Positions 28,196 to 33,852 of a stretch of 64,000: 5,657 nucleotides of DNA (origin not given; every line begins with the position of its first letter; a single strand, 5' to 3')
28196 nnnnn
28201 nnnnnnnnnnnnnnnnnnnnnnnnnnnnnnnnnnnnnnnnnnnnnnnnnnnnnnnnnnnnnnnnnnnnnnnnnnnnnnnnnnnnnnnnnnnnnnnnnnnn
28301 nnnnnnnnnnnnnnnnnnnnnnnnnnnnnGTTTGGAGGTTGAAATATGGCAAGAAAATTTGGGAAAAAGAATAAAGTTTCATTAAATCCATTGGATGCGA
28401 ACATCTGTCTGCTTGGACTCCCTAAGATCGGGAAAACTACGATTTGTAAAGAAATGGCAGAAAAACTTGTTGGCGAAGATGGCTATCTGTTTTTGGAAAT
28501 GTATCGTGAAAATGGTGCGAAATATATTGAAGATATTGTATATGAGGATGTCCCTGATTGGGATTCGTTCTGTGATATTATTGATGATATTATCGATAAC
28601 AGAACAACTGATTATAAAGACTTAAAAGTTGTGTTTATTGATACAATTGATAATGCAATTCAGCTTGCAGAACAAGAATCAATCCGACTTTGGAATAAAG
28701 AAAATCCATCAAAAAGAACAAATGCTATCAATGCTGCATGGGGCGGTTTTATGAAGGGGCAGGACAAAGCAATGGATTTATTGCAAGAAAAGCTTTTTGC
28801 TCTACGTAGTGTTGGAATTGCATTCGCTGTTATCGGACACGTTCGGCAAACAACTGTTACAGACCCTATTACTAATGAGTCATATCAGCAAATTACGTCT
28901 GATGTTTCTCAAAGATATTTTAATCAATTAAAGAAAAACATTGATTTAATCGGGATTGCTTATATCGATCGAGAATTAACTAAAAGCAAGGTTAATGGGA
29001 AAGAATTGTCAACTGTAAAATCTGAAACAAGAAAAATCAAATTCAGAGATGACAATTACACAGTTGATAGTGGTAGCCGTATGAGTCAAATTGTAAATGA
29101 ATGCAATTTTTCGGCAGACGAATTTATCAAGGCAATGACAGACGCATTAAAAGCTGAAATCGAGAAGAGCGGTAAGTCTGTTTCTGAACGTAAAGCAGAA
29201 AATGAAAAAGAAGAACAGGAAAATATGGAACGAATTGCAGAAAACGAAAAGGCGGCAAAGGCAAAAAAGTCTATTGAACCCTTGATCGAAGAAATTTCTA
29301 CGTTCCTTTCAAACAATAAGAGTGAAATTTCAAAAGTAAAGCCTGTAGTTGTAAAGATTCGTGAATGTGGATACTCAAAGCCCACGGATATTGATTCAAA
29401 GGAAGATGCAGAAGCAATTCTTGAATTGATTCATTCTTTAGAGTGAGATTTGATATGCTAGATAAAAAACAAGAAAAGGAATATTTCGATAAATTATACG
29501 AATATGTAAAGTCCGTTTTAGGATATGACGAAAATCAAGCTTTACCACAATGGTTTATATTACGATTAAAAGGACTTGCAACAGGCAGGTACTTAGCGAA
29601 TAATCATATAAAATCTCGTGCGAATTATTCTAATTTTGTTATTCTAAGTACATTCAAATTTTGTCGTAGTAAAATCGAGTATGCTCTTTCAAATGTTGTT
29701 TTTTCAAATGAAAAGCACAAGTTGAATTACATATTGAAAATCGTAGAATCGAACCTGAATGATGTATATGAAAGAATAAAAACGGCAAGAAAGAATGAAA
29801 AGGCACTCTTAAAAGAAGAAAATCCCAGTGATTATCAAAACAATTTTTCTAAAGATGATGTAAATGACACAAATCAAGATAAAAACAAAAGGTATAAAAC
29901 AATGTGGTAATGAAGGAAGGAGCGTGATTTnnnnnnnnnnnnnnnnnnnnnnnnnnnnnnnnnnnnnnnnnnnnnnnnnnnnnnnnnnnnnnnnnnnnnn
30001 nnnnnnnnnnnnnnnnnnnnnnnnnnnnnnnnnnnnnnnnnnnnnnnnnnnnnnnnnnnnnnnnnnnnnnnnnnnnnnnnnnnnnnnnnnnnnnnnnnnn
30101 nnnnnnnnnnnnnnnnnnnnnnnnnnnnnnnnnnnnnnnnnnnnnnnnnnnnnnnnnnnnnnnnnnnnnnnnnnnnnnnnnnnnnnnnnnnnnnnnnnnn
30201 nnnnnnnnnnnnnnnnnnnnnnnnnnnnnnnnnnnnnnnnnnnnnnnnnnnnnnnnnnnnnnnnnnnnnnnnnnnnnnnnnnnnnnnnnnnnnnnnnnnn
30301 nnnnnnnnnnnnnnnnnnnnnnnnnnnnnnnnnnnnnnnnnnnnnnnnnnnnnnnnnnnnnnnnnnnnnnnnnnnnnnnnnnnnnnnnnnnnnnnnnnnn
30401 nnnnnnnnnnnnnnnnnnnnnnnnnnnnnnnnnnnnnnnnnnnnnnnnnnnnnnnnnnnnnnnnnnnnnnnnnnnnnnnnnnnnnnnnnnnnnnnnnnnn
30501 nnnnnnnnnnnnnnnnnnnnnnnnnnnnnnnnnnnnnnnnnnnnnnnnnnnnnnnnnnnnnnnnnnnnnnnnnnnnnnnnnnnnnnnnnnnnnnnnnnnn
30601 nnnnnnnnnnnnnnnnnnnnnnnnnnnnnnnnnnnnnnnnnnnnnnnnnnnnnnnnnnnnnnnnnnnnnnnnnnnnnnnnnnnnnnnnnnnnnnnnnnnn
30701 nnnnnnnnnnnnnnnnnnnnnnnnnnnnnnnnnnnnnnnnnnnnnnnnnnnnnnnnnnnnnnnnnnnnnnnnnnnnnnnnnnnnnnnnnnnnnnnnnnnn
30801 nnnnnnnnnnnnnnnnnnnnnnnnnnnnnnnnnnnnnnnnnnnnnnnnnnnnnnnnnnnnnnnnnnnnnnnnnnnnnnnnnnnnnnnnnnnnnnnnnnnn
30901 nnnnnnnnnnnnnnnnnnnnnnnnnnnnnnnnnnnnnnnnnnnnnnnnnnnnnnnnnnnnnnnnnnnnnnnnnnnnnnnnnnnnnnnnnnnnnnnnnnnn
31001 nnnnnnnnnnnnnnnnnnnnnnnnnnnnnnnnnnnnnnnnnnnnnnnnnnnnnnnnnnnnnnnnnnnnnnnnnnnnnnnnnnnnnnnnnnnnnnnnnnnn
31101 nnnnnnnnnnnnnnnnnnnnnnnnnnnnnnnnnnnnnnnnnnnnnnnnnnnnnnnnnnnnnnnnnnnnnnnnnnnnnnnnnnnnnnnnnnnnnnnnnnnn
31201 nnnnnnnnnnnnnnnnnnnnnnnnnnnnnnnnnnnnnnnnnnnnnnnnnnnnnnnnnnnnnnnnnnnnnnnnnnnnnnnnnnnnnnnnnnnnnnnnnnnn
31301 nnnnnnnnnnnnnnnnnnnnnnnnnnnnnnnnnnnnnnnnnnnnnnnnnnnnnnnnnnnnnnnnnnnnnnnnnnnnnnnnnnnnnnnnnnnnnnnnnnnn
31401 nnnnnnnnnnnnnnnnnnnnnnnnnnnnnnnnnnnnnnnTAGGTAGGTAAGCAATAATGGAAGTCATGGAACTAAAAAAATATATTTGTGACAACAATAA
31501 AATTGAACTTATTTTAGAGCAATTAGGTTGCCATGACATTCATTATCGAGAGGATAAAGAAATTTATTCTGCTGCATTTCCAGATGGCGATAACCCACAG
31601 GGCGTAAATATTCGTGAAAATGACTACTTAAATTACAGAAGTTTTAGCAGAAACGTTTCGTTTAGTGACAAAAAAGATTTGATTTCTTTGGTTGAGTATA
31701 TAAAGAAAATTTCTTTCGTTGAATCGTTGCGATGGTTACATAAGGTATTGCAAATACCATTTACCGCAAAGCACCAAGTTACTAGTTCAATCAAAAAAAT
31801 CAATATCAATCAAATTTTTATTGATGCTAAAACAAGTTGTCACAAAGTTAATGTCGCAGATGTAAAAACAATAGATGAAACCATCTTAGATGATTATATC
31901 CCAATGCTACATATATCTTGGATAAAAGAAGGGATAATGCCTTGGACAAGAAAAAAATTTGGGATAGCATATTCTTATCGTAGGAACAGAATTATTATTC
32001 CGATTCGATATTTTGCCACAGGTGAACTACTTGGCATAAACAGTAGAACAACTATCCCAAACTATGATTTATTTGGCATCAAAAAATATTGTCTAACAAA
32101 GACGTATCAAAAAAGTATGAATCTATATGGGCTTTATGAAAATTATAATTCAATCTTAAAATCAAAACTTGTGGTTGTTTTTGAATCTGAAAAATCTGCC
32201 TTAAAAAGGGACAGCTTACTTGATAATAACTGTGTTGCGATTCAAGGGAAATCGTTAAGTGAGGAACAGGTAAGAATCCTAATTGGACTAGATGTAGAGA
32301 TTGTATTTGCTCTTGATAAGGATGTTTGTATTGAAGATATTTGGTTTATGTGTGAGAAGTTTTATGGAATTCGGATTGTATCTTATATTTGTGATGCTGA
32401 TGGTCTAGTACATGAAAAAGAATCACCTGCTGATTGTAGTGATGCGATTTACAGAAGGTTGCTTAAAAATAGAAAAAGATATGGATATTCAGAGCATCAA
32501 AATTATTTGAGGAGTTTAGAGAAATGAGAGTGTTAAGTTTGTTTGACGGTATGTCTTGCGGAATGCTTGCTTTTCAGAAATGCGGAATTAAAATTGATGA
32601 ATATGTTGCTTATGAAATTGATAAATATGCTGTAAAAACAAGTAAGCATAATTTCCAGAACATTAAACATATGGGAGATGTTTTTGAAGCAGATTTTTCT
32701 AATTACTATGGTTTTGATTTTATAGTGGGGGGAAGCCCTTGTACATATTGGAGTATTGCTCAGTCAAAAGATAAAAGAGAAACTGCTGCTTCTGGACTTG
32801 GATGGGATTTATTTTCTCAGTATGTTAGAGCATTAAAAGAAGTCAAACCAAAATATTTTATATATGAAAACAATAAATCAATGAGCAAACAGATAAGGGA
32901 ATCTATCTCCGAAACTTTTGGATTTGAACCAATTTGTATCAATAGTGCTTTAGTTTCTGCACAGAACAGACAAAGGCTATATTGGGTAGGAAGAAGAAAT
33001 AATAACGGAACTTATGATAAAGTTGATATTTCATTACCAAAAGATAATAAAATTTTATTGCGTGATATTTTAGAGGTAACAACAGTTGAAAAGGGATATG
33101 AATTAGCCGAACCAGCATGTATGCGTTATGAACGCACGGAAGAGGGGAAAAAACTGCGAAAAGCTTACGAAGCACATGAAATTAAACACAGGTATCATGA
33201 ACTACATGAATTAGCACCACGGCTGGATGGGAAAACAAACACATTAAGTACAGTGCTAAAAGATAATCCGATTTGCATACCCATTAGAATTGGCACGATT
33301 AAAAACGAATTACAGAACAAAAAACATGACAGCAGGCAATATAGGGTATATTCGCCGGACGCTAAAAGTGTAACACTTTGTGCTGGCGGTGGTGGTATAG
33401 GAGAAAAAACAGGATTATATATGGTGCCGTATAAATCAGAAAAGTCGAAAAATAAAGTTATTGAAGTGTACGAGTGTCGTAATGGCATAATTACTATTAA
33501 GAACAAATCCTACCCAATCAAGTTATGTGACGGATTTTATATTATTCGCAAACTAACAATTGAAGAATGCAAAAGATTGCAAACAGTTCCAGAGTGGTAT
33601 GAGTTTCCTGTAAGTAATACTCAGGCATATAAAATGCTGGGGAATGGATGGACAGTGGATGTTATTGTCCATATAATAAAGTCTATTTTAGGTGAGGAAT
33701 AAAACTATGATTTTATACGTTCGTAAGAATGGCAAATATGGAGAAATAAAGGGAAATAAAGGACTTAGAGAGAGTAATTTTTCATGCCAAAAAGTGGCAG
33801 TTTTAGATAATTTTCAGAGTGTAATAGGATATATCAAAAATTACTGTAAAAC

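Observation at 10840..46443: Phage sigma factor and a three-copy bipartite promoter motif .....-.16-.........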

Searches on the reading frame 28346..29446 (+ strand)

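Call 70: search_protein_families(library=pfam, proteins=[window:28346-29446:+], max_evalue=0.001)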
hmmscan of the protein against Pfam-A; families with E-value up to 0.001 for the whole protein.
window:28346-29446:+ (366 aa): 2 families
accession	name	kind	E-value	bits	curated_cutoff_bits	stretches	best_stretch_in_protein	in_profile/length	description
PF13479.12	AAA_24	-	6.3e-23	82.1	27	1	18-245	3-194/195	AAA domain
PF13238.12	AAA_18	-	0.00023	22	29.4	0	20-65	1-44/128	AAA domain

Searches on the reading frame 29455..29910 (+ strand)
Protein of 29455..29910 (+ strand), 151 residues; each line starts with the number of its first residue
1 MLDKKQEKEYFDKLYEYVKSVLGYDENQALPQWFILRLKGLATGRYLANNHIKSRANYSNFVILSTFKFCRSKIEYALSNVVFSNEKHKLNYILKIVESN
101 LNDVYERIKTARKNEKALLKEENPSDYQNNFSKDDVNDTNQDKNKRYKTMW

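Call 70: search_protein_families(library=pfam, proteins=[window:29455-29910:+], max_evalue=0.001)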
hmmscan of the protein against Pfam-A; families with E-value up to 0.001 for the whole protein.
window:29455-29910:+ (151 aa): 0 families

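Call 80: search_protein_families(library=phrogs, proteins=[window:29455-29910:+], max_evalue=0.001)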
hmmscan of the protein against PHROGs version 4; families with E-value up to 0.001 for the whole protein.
window:29455-29910:+ (151 aa): 2 families
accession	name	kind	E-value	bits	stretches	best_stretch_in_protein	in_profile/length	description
phrog_25520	-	unknown function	6.3e-25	88.6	1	3-127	2-132/148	-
phrog_6344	-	unknown function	1.1e-22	81.6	1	3-148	56-199/208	-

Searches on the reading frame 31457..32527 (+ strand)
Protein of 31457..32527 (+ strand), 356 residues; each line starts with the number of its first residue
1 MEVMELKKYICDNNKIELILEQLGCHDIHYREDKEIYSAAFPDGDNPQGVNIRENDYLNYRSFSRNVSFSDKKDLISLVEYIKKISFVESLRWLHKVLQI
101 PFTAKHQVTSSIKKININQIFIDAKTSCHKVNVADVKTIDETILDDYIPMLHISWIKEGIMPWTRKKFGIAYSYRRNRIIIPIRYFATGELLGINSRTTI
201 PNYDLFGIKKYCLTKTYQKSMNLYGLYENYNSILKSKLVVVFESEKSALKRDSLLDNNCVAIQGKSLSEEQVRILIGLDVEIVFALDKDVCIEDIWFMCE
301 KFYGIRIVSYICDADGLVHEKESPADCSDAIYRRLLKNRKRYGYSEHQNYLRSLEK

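Call 70: search_protein_families(library=pfam, proteins=[window:31457-32527:+], max_evalue=0.001)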
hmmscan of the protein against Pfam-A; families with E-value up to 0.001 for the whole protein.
window:31457-32527:+ (356 aa): 0 families

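Call 80: search_protein_families(library=phrogs, proteins=[window:31457-32527:+], max_evalue=0.001)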
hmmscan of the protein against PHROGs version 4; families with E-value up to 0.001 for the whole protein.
window:31457-32527:+ (356 aa): 2 families
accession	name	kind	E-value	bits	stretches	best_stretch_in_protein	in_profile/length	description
phrog_47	-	DNA, RNA and nucleotide metabolism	3.2e-30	106.4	1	7-346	24-341/947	DNA primase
phrog_6444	-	DNA, RNA and nucleotide metabolism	1.6e-06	28.2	1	167-289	192-312/577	DNA primase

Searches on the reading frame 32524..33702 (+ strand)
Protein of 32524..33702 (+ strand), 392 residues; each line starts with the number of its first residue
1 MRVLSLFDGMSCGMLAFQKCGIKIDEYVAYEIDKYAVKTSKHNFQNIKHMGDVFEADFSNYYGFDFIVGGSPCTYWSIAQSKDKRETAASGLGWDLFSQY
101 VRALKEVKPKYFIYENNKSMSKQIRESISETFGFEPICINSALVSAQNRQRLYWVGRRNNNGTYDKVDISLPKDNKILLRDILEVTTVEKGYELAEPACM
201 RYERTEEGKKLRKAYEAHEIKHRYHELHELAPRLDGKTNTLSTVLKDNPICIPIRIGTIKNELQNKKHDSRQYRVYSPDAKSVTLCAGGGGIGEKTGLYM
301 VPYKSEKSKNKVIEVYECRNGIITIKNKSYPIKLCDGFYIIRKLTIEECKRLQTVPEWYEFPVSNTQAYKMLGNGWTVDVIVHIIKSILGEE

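Call 70: search_protein_families(library=pfam, proteins=[window:32524-33702:+], max_evalue=0.001)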
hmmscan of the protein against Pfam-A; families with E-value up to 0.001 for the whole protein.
window:32524-33702:+ (392 aa): 1 family
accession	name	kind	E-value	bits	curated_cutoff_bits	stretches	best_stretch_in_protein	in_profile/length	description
PF00145.23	DNA_methylase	-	2.5e-44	152.5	22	1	1-388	1-322/324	C-5 cytosine-specific DNA methylase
